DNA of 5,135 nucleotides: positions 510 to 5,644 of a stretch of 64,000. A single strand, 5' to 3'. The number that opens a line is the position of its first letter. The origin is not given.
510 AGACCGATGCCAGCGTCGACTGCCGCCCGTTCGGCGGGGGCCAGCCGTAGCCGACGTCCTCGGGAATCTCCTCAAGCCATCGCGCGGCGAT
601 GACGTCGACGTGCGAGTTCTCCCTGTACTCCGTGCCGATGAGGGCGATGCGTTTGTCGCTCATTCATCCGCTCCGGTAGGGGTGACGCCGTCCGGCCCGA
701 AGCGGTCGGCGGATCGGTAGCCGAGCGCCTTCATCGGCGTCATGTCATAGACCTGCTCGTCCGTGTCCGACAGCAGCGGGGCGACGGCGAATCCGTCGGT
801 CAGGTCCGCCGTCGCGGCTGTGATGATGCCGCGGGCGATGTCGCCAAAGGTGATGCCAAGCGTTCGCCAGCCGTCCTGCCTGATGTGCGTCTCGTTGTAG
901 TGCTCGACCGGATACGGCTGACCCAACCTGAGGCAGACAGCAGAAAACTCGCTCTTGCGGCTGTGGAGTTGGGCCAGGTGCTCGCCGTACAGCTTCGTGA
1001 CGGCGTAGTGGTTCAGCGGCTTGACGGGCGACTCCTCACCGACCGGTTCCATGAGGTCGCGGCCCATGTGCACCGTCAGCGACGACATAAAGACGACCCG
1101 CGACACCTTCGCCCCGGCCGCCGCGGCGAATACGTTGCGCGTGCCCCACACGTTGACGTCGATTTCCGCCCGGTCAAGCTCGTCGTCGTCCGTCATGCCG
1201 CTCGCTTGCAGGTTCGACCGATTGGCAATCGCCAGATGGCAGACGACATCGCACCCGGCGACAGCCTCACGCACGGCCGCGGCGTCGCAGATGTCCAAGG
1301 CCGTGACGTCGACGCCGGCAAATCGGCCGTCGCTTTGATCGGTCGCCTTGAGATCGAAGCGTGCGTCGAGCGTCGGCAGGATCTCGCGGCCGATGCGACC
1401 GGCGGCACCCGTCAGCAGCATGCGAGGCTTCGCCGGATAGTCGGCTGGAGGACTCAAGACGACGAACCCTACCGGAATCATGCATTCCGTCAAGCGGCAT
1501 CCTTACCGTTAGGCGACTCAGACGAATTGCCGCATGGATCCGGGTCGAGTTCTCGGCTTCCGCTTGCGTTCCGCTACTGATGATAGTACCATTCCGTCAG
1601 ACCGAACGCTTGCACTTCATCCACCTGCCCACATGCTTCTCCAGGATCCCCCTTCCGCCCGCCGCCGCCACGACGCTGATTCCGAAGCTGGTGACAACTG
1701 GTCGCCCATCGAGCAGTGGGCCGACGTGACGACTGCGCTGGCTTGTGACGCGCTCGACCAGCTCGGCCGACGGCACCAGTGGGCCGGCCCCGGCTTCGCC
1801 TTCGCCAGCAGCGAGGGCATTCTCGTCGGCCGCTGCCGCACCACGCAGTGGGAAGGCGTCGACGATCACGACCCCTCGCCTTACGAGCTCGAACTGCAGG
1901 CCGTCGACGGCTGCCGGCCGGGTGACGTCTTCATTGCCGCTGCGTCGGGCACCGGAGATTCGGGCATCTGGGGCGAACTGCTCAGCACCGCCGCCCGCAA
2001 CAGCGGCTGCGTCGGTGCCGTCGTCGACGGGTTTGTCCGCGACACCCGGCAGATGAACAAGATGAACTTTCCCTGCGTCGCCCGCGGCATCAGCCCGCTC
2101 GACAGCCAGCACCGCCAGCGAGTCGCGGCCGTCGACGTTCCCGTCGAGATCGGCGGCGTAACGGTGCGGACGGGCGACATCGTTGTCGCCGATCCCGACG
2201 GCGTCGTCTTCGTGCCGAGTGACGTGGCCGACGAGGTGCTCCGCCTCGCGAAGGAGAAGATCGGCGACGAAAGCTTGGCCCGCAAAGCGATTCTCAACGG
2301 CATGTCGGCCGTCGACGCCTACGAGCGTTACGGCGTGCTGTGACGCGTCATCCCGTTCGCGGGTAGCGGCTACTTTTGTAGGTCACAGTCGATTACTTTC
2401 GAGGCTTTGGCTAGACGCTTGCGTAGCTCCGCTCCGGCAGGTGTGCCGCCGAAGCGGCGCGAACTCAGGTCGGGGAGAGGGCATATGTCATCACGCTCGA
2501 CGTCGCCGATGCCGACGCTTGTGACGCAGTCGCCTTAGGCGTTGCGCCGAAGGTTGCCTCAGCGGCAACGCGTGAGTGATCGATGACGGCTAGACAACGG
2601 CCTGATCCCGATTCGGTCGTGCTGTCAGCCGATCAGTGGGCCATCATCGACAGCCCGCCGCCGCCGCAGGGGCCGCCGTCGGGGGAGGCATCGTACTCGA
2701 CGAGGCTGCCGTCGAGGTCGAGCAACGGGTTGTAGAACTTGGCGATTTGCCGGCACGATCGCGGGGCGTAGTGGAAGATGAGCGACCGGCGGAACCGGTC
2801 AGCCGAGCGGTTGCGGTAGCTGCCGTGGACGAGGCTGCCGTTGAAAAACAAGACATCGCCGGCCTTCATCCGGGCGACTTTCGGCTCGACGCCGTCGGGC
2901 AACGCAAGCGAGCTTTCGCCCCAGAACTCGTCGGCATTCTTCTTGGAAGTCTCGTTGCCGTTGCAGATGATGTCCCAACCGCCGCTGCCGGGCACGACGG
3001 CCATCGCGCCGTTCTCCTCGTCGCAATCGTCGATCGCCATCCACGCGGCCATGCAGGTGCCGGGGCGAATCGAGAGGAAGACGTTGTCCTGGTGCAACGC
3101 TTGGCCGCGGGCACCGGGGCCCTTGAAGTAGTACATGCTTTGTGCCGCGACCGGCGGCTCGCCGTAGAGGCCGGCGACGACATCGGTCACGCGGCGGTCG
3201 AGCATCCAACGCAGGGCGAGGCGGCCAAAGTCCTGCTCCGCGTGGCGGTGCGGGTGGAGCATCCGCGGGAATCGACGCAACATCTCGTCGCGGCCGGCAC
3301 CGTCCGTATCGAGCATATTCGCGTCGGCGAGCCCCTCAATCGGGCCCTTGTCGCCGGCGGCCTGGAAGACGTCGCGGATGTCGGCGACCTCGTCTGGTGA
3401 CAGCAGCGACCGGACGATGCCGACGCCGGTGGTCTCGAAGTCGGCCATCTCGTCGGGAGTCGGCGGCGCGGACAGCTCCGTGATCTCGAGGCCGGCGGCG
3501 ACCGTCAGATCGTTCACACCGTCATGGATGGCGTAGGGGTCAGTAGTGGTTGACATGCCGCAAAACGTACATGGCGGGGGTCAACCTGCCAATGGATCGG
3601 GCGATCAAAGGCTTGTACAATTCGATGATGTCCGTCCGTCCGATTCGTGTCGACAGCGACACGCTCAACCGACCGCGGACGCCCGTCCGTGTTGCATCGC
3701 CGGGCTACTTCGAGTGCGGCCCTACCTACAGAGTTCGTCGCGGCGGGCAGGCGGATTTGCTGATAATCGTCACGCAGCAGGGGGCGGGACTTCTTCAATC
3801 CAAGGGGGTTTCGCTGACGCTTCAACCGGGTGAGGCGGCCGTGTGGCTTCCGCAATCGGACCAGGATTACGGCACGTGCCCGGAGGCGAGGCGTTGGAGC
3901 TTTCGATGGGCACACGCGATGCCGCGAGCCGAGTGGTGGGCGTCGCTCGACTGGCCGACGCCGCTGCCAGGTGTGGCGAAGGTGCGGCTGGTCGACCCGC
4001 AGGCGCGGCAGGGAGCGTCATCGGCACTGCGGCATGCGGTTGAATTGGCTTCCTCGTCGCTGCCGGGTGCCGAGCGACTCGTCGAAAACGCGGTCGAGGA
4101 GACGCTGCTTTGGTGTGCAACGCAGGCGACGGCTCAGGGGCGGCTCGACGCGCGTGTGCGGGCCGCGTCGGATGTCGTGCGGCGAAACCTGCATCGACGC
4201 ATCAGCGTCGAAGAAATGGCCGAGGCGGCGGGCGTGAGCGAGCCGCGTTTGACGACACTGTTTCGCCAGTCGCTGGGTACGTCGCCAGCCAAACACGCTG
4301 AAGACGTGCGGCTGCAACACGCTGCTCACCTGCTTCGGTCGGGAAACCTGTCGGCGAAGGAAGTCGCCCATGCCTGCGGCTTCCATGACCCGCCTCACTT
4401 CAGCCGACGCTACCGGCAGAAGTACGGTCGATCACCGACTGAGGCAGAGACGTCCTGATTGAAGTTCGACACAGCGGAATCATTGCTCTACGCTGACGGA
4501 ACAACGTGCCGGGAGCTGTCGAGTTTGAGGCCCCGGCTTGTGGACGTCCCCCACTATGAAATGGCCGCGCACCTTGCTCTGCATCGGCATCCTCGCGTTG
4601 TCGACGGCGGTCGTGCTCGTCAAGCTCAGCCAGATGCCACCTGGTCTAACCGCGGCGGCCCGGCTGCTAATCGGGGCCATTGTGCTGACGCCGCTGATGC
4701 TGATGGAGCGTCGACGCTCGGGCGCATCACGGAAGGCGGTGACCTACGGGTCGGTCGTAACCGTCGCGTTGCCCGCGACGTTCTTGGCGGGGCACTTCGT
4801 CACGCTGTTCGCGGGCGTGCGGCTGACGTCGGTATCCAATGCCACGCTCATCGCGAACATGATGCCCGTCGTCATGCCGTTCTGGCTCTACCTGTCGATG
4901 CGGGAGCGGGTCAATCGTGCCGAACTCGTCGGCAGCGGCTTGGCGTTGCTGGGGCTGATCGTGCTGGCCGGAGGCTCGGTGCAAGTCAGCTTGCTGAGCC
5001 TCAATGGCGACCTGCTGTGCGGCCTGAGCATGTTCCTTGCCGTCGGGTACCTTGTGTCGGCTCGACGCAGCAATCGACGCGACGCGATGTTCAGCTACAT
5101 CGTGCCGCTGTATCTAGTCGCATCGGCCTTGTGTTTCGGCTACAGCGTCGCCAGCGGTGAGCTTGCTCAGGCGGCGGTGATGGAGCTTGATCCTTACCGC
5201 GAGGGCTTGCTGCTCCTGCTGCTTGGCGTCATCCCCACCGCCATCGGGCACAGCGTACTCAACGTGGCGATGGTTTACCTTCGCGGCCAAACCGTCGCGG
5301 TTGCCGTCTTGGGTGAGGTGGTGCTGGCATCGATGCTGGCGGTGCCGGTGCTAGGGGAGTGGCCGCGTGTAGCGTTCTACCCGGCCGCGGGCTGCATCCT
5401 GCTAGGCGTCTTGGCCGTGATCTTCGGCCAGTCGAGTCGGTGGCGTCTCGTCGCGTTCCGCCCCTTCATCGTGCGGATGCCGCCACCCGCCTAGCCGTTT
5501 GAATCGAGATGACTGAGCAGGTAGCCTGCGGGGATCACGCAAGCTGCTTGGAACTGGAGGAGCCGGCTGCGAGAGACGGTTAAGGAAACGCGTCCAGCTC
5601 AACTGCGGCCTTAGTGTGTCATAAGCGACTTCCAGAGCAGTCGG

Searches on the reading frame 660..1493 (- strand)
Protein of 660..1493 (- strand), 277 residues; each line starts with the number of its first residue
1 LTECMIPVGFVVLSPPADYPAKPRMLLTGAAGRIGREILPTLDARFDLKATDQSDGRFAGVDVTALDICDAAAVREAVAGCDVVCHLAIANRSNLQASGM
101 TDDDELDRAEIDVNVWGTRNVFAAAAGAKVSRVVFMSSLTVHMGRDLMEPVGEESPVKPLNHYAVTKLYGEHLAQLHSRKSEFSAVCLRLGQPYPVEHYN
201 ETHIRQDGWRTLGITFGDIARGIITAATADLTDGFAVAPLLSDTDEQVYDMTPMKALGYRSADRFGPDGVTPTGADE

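Call 80: search_protein_families(library=pfam, proteins=[window:660-1493:-], max_evalue=0.001)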
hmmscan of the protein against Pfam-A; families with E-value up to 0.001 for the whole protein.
window:660-1493:- (277 aa): 7 families
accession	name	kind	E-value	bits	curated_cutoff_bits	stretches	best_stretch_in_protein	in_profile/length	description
PF01370.27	Epimerase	-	2.1e-20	73.6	20.9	1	25-196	1-175/240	NAD dependent epimerase/dehydratase family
PF13460.12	NAD_binding_10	-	1.1e-13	51.8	27.2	1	29-225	1-179/184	NAD(P)H-binding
PF01073.25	3Beta_HSD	-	1e-11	44.8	22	1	28-171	3-154/280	3-beta hydroxysteroid dehydrogenase/isomerase family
PF04321.23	RmlD_sub_bind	-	4.1e-11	42.9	27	1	24-176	2-138/287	RmlD substrate binding domain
PF16363.11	GDP_Man_Dehyd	-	5.5e-09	36.4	27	1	61-191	54-181/332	GDP-mannose 4,6 dehydratase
PF02719.21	Polysacc_synt_2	-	3.7e-05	23.5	20.2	0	65-181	60-156/293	Polysaccharide biosynthesis protein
PF07993.18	NAD_binding_4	-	9.3e-05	22.1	20.1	1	110-191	108-205/258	Male sterility protein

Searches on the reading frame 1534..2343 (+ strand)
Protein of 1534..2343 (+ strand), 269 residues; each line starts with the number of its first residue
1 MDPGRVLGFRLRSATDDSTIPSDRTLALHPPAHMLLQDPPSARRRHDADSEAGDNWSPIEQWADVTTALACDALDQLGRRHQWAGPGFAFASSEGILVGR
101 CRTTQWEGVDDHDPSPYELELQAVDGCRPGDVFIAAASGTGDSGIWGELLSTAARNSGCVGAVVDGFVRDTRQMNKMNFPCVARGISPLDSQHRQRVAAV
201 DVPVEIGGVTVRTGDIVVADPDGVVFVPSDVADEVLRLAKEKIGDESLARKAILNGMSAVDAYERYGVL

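Call 80: search_protein_families(library=pfam, proteins=[window:1534-2343:+], max_evalue=0.001)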
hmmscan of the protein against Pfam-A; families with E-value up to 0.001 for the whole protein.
window:1534-2343:+ (269 aa): 1 family
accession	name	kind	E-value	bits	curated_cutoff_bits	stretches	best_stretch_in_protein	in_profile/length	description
PF03737.21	RraA-like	-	8.4e-35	120.7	24.5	1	67-225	1-151/152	Aldolase/RraA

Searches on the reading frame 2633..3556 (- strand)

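Call 80: search_protein_families(library=pfam, proteins=[window:2633-3556:-], max_evalue=0.001)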
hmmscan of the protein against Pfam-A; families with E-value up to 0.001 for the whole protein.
window:2633-3556:- (307 aa): 1 family
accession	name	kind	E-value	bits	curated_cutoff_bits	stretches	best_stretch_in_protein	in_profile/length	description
PF05721.19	PhyH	-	3.4e-31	109.6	22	1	40-257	1-212/213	Phytanoyl-CoA dioxygenase (PhyH)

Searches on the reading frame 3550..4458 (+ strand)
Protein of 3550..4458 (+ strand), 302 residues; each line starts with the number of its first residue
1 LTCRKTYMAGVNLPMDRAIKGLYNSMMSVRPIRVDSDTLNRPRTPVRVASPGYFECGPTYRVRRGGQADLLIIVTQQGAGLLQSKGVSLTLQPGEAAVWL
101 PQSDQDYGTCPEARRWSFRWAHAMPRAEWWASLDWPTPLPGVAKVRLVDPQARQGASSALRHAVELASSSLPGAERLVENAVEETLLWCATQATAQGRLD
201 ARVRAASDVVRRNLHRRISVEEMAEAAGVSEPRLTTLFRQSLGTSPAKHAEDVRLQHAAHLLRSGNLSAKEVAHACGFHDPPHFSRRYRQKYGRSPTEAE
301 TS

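Call 80: search_protein_families(library=pfam, proteins=[window:3550-4458:+], max_evalue=0.001)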
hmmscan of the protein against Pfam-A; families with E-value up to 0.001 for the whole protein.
window:3550-4458:+ (302 aa): 3 families
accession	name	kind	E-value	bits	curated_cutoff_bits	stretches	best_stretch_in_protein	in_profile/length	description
PF12833.13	HTH_18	-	8.6e-23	80.9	33.6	1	223-298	1-76/80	Helix-turn-helix domain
PF00165.29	HTH_AraC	-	4.8e-17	62.1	26.6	2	262-298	1-39/42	Bacterial regulatory helix-turn-helix proteins, AraC family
PF02311.25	AraC_binding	-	3.1e-07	30.6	21.1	1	52-163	6-116/135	AraC-like ligand binding domain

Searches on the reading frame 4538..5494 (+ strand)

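Call 80: search_protein_families(library=pfam, proteins=[window:4538-5494:+], max_evalue=0.001)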
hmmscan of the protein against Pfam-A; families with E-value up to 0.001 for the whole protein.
window:4538-5494:+ (318 aa): 1 family
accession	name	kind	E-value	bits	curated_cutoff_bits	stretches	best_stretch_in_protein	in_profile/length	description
PF00892.27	EamA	-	2.2e-22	80.2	28.2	2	14-143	7-133/135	EamA-like transporter family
